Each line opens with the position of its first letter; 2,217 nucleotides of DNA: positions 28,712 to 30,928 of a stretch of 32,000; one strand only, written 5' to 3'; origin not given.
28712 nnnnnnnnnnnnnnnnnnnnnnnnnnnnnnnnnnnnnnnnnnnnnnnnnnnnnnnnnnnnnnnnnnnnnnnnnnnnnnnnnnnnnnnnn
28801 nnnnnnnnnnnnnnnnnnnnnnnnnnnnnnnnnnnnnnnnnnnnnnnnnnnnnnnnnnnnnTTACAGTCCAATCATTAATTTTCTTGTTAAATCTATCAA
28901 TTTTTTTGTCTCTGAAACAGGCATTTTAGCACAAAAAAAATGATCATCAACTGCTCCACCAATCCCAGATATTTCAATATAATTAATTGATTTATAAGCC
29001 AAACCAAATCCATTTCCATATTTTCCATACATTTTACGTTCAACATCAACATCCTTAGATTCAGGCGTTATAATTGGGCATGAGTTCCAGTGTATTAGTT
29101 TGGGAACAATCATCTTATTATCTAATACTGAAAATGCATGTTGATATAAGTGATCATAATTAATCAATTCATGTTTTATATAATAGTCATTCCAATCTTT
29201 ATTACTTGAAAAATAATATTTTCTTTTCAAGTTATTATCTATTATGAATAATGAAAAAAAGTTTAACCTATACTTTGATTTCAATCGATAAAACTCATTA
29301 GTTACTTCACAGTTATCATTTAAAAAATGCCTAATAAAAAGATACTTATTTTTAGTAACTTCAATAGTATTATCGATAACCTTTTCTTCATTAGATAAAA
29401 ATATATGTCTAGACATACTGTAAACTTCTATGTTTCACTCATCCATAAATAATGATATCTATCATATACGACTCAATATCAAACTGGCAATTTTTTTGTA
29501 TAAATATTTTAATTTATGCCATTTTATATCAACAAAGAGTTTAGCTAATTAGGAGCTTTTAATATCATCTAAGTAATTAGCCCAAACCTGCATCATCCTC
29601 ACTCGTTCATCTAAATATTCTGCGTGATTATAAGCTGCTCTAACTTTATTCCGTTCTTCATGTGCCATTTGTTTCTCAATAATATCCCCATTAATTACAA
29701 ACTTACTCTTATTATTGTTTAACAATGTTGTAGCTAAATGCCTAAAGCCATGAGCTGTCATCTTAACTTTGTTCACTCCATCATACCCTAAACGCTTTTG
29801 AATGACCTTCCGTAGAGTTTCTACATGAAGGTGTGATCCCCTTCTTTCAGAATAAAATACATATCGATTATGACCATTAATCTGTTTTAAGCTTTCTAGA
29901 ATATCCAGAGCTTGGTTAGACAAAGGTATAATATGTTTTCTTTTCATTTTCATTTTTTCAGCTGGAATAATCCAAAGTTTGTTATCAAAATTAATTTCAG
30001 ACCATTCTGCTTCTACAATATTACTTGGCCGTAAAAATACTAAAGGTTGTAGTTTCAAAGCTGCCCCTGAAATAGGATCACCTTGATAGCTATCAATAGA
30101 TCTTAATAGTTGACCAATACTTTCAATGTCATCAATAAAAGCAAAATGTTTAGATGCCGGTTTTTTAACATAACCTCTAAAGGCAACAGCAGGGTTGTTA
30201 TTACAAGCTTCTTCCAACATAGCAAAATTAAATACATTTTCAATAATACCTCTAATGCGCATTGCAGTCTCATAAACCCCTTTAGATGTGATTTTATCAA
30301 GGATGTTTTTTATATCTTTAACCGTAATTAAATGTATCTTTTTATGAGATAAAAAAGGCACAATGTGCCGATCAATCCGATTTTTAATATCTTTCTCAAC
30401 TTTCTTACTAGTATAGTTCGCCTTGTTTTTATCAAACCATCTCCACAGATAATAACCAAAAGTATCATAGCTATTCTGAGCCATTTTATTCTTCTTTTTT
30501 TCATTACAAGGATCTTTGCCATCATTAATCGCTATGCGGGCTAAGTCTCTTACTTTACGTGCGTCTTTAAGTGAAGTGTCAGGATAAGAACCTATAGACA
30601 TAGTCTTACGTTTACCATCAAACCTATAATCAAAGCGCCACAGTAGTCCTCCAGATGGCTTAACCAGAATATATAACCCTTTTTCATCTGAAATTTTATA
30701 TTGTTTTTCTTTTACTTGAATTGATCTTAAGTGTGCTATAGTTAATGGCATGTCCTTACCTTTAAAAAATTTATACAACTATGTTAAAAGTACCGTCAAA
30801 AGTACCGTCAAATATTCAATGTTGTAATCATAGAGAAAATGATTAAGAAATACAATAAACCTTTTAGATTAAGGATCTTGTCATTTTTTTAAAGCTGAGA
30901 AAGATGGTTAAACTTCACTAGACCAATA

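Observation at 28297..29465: Translationally coupled pair: a LuxR-type ligand-binding domain without HTH, plus a CI-like repressor whose S24 domain has lost its catalytic Ser and Lys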

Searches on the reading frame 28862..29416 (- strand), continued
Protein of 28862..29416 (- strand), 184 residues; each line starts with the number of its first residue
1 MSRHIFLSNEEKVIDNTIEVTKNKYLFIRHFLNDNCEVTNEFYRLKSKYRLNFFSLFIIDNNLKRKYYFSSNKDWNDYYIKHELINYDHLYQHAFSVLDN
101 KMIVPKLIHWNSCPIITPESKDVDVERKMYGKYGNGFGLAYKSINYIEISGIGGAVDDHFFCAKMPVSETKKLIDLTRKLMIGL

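Call 102: search_protein_families(library=ncbifam, proteins=[L013:6312-6752:-, L017:6266-6667:+, L018:4531-4959:+, L017:5521-6243:+, L013:5567-6304:-, L018:5549-6307:-, L013:7989-8774:-, L013:6791-7921:-], max_evalue=0.00001)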
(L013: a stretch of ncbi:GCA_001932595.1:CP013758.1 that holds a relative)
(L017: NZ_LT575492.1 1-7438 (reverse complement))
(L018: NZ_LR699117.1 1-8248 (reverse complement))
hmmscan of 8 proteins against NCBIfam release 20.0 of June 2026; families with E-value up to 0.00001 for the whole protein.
L013:6312-6752:- (146 aa): 0 families

L017:6266-6667:+ (133 aa): 2 families
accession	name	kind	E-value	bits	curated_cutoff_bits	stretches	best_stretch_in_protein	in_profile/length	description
TIGR02799.1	thio_ybgC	equivalog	5.2e-11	42.9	141.35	1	7-117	6-117/126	tol-pal system-associated acyl-CoA thioesterase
TIGR00051.1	TIGR00051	subfamily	7.4e-08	32.7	68.7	1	11-113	7-108/117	YbgC/FadM family acyl-CoA thioesterase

L018:4531-4959:+ (142 aa): 3 families
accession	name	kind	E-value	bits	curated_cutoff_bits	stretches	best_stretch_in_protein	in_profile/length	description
TIGR00051.1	TIGR00051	subfamily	1.6e-10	41.4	68.7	1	19-124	7-113/117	YbgC/FadM family acyl-CoA thioesterase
TIGR02799.1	thio_ybgC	equivalog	3.4e-09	37.1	141.35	1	10-131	1-123/126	tol-pal system-associated acyl-CoA thioesterase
NF008065.0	PRK10800.1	equivalog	4.4e-08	33.3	185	1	8-128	4-125/134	tol-pal system-associated acyl-CoA thioesterase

L017:5521-6243:+ (240 aa): 222 families (the best 25 are shown)
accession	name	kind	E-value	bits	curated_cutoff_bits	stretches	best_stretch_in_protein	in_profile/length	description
TIGR01830.1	3oxo_ACP_reduc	equivalog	3.3e-61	207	297.75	1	5-238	1-239/239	3-oxoacyl-[acyl-carrier-protein] reductase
NF009464.0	PRK12824.1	subfamily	4.5e-57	193.5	269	1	1-239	1-244/245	3-oxoacyl-ACP reductase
NF009466.0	PRK12826.1-2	subfamily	8.6e-57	192.4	222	1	1-238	2-245/248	3-oxoacyl-ACP reductase FabG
NF004197.0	PRK05653.1-1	equivalog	2.8e-56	190.9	332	1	3-239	8-248/249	3-oxoacyl-ACP reductase FabG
NF004199.0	PRK05653.1-4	equivalog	1.3e-53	182.1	301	1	3-238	6-246/247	3-oxoacyl-ACP reductase FabG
NF004198.0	PRK05653.1-3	equivalog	2.2e-51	174.7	296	1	2-238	7-247/248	3-oxoacyl-ACP reductase FabG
NF040605.2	mycolic_FabG1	exception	2.1e-50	171.7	420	1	3-237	2-229/233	3-oxoacyl-ACP reductase FabG1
TIGR01829.1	AcAcCoA_reduct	subfamily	9.3e-50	169.5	302.1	1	5-239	3-242/242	acetoacetyl-CoA reductase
NF005559.1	PRK07231.1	subfamily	2.1e-48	165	215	1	3-237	5-247/249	glucose 1-dehydrogenase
NF047420.2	EF_P_mod_YmfI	equivalog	7.3e-46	156.8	238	1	5-238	2-236/236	elongation factor P 5-aminopentanone reductase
NF009468.0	PRK12826.1-4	equivalog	8e-45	153.5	318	1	2-236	7-246/256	SDR family oxidoreductase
NF006074.0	PRK08220.1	equivalog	2.6e-44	151.7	312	1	2-236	8-246/251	2,3-dihydro-2,3-dihydroxybenzoate dehydrogenase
TIGR04316.1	dhbA_paeA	equivalog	1.5e-43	149.2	300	1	5-236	1-246/250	2,3-dihydro-2,3-dihydroxybenzoate dehydrogenase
NF053542.1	FlxB_rubin_SDR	equivalog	1.6e-43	149.2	340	1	5-237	3-239/239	flexirubin biosynthesis SDR family reductase FlxB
NF005309.0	PRK06841.1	subfamily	1.7e-43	149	286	1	3-237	16-252/255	GolD/DthD family dehydrogenase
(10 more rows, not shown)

L013:5567-6304:- (245 aa): 229 families (the best 25 are shown)
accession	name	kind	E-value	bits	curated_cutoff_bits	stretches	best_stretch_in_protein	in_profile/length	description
NF004197.0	PRK05653.1-1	equivalog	6.7e-70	235.5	332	1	6-244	4-248/249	3-oxoacyl-ACP reductase FabG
TIGR01830.1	3oxo_ACP_reduc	equivalog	7.7e-70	235.3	297.75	1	12-243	1-239/239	3-oxoacyl-[acyl-carrier-protein] reductase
NF009464.0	PRK12824.1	subfamily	1.2e-65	221.6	269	1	9-244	2-244/245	3-oxoacyl-ACP reductase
NF009466.0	PRK12826.1-2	subfamily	1.8e-64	217.6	222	1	9-244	3-246/248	3-oxoacyl-ACP reductase FabG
TIGR01829.1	AcAcCoA_reduct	subfamily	1.5e-62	211.4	302.1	1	11-243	2-241/242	acetoacetyl-CoA reductase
NF004198.0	PRK05653.1-3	equivalog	2.5e-61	207.3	296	1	7-243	5-247/248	3-oxoacyl-ACP reductase FabG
NF004199.0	PRK05653.1-4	equivalog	3.2e-61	207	301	1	5-243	1-246/247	3-oxoacyl-ACP reductase FabG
NF009468.0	PRK12826.1-4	equivalog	1e-55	189.2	318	1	6-241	4-246/256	SDR family oxidoreductase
NF040605.2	mycolic_FabG1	exception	1.9e-55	188.3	420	1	11-242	3-229/233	3-oxoacyl-ACP reductase FabG1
NF005559.1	PRK07231.1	subfamily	5.9e-53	179.9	215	1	7-242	2-247/249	glucose 1-dehydrogenase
NF009547.0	PRK12936.1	subfamily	1.5e-52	178.6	436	1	5-242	2-242/245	3-ketoacyl-(acyl-carrier-protein) reductase NodG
NF053542.1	FlxB_rubin_SDR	equivalog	3.2e-52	177.6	340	1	10-242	1-239/239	flexirubin biosynthesis SDR family reductase FlxB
NF004200.0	PRK05653.1-5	equivalog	8.3e-52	176.1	273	1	9-242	2-241/242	3-oxoacyl-ACP reductase FabG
NF047420.2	EF_P_mod_YmfI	equivalog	9.6e-52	176.1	238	1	12-243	2-236/236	elongation factor P 5-aminopentanone reductase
TIGR01963.1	PHB_DH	subfamily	1.3e-51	175.3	307.05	1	10-242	2-252/255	3-hydroxybutyrate dehydrogenase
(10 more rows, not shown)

L018:5549-6307:- (252 aa): 237 families (the best 25 are shown)
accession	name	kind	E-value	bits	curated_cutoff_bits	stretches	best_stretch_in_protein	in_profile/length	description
NF004818.0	PRK06172.1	equivalog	2e-89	299.3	336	1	2-251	3-251/253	SDR family oxidoreductase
NF005559.1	PRK07231.1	subfamily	9.2e-75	251.3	215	1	3-251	1-248/249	glucose 1-dehydrogenase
NF004198.0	PRK05653.1-3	equivalog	1e-74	251.1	296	1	2-252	3-248/248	3-oxoacyl-ACP reductase FabG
NF052558.1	MBtsdlDhBudC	equivalog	3.8e-72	242.9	270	1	5-251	2-242/250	meso-2,3-butanediol dehydrogenase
NF005681.0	PRK07478.1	subfamily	2.1e-71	240.2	267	1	1-252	1-251/254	SDR family oxidoreductase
NF004791.0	PRK06138.1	equivalog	9.4e-70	234.8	312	1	3-252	2-251/252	SDR family oxidoreductase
TIGR01830.1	3oxo_ACP_reduc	equivalog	2.1e-67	227.3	297.75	1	10-250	2-238/239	3-oxoacyl-[acyl-carrier-protein] reductase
NF004713.0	PRK06057.1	equivalog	2.2e-67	227.2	404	1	2-251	5-250/257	3-oxoacyl-ACP reductase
NF009466.0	PRK12826.1-2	subfamily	1.2e-66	224.7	222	1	7-250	4-244/248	3-oxoacyl-ACP reductase FabG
NF052562.1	RADHDNL4305835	equivalog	1.9e-64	217.6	400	1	2-251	3-250/252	NADP-dependent (R)-specific alcohol dehydrogenase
NF053701.1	CsHdxCHCADhChcB2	equivalog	8.2e-63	212.2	350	1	4-251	1-243/245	cis-4-hydroxycyclohexanecarboxylate dehydrogenase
NF009093.0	PRK12429.1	subfamily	2.9e-61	207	258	1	3-251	2-257/259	3-hydroxybutyrate dehydrogenase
TIGR01963.1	PHB_DH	subfamily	3.5e-61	206.7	307.05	1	7-251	2-253/255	3-hydroxybutyrate dehydrogenase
NF006080.0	PRK08226.1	equivalog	2.9e-60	203.9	356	1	1-251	1-254/263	SDR family oxidoreductase UcpA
NF005469.0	PRK07063.1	equivalog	1.4e-59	201.8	306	1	1-251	2-255/260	SDR family oxidoreductase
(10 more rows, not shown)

L013:7989-8774:- (261 aa): 10 families
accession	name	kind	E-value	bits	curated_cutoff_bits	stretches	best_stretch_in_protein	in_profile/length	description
TIGR02072.1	BioC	equivalog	1.4e-12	47.9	184.95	1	19-137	17-132/244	malonyl-ACP O-methyltransferase BioC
NF004851.0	PRK06202.1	equivalog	1.4e-08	34.4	243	1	19-121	45-148/237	hypothetical protein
TIGR01983.1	UbiG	equivalog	3.4e-08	33.1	102.95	1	34-135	46-149/228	bifunctional 2-polyprenyl-6-hydroxyphenol methylase/3-demethylubiquinol 3-O-methyltransferase UbiG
NF043040.1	corrin_prot_MT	hypoth_equivalog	4.3e-08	32.9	180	1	36-140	40-150/216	corrinoid protein-associated methyltransferase CpaM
TIGR01934.1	MenG_MenH_UbiE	subfamily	4.7e-08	32.6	158.35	1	29-175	31-179/223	ubiquinone/menaquinone biosynthesis methyltransferase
NF008264.0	PRK11036.1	equivalog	8e-07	28.8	366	1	26-134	34-144/261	tRNA uridine 5-oxyacetic acid(34) methyltransferase CmoM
NF001244.0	PRK00216.1-5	equivalog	1.2e-06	28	216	1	29-175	40-191/236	bifunctional demethylmenaquinone methyltransferase/2-methoxy-6-polyprenyl-1,4-benzoquinol methylase UbiE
TIGR04345.1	ovoA_Cterm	equivalog_domain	3.1e-06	26.9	170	1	78-140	108-172/242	putative 4-mercaptohistidine N1-methyltransferase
NF052510.1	methyltran_MpqE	exception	4e-06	26.4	335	1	31-139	40-153/234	methyl-plastoquinone biosynthesis methyltransferase MpqE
NF045667.1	MTase_DVU1556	equivalog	6e-06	25.8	155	1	28-137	13-119/213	DVU_1556 family methyltransferase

L013:6791-7921:- (376 aa): 8 families
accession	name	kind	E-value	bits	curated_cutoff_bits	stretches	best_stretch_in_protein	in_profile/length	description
TIGR03997.1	mycofact_OYE_2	equivalog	4e-45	154.4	793.15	1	13-230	5-219/645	mycofactocin system FadH/OYE family oxidoreductase 2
NF010047.0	PRK13523.1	equivalog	1.4e-43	149.2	431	1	11-299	6-287/339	NADPH dehydrogenase NamA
NF041087.1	bile_acid_BaiCD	equivalog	2.6e-42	144.8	825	1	12-263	6-249/642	bile acid Fe-S flavoenzyme BaiCD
NF007899.0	PRK10605.1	subfamily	3.1e-40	138.5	403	1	10-238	6-244/365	N-ethylmaleimide reductase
NF006101.0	PRK08255.1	equivalog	1.6e-37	129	1078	1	7-272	396-666/768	bifunctional salicylyl-CoA 5-hydroxylase/oxidoreductase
NF045592.1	bili_reduct_N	equivalog_domain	1.7e-32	112.9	425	1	11-298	3-296/363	bilirubin reductase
TIGR03996.1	mycofact_OYE_1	hypoth_equivalog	3.5e-27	95.2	627.9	1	13-229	5-213/633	mycofactocin system FadH/OYE family oxidoreductase 1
NF045599.1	bili_reduct_long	exception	5.3e-25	87.7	750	1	11-264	2-253/641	bilirubin reductase, long form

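Call 107: find_encoding_contigs(protein=P0022, flank=5000, max_places=2)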
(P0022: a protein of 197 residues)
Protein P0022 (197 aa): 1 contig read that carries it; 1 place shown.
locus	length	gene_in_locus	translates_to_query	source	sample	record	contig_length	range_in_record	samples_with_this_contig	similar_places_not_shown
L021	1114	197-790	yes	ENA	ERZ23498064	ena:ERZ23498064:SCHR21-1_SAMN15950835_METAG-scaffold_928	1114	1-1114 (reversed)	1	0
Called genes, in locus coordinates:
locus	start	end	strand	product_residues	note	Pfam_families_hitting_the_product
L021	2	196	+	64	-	?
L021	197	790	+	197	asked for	-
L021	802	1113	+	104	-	?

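Call 108: find_encoding_contigs(protein=P0030, flank=5000, max_places=2)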
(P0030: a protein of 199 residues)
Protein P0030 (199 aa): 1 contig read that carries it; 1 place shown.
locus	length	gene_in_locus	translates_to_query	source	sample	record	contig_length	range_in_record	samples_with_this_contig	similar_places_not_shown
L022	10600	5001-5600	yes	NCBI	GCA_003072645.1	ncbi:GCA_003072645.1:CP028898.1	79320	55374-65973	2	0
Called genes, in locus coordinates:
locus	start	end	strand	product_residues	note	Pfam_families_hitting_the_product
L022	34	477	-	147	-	-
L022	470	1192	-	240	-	PF02374:ArsA_ATPase (faint), PF07015:VirC1 (faint), PF09140:MipZ, PF10609:ParA (weak), PF13614:AAA_31 (weak), PF01656:CbiA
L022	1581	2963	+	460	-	PF13730:HTH_36 (faint), PF01978:TrmB (faint), PF13545:HTH_Crp_2 (weak), PF01047:MarR (weak)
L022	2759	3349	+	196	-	PF00239:Resolvase, PF02796:HTH_7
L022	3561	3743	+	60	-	PF07927:HicA_toxin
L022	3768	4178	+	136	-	PF15919:HicB_lk_antitox, PF15970:HicB-like_2 (weak)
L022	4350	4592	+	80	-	-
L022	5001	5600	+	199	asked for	-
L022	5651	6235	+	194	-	-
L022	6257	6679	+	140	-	PF13279:4HBT_2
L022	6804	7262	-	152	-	-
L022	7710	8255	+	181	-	-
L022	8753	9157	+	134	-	-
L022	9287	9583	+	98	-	PF04956:TrbC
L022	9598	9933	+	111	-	PF05101:VirB3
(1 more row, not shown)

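Call 109: find_encoding_contigs(protein=P0020, flank=5000, max_places=2)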
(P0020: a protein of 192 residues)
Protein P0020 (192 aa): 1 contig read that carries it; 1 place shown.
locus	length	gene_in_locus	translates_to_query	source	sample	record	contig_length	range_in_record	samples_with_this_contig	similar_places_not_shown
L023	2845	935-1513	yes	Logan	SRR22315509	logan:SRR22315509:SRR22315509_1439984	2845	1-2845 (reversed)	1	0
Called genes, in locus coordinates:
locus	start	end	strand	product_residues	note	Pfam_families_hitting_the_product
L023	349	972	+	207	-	PF12844:HTH_19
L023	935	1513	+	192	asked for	-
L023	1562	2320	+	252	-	PF00106:adh_short, PF08659:KR, PF01370:Epimerase (weak), PF13561:adh_short_C2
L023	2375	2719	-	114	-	-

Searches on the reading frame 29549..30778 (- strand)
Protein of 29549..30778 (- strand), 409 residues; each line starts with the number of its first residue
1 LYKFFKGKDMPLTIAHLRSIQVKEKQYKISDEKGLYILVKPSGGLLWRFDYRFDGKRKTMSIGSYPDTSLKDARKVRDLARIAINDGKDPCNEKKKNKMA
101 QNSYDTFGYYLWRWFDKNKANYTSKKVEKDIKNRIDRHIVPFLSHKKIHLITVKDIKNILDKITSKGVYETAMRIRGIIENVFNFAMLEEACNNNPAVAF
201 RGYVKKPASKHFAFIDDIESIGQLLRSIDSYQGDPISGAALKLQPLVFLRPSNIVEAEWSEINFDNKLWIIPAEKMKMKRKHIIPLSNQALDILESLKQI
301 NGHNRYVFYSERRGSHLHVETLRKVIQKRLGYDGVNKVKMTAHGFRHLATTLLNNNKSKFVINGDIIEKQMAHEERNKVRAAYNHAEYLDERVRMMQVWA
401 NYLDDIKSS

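Call 3: search_protein_families(library=pfam, proteins=[window:29549-30778:-], max_evalue=1)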
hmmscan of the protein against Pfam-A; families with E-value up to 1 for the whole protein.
window:29549-30778:- (409 aa): 6 families
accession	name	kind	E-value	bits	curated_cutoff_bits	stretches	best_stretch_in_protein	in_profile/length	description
PF13356.12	Arm-DNA-bind_3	-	3.5e-22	78.8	27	1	12-96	1-82/83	Arm DNA-binding domain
PF00589.27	Phage_integrase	-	3.3e-21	76.2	27.1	1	239-387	26-169/172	Phage integrase family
PF22022.2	Phage_int_M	-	2.1e-18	66.8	27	1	113-202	7-95/96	Phage integrase central domain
PF14659.12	Phage_int_SAM_3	-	0.0035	18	22.6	1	106-162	1-56/58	Phage integrase, N-terminal SAM-like domain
PF22707.2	S1CSD-TOTE-2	-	0.049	14.1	27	1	200-218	3-20/60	S1/CSD-like domain 2 of the TOTE conflict systems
PF12167.14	Arm-DNA-bind_2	-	0.17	12.4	22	1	48-87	13-53/65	Arm DNA-binding domain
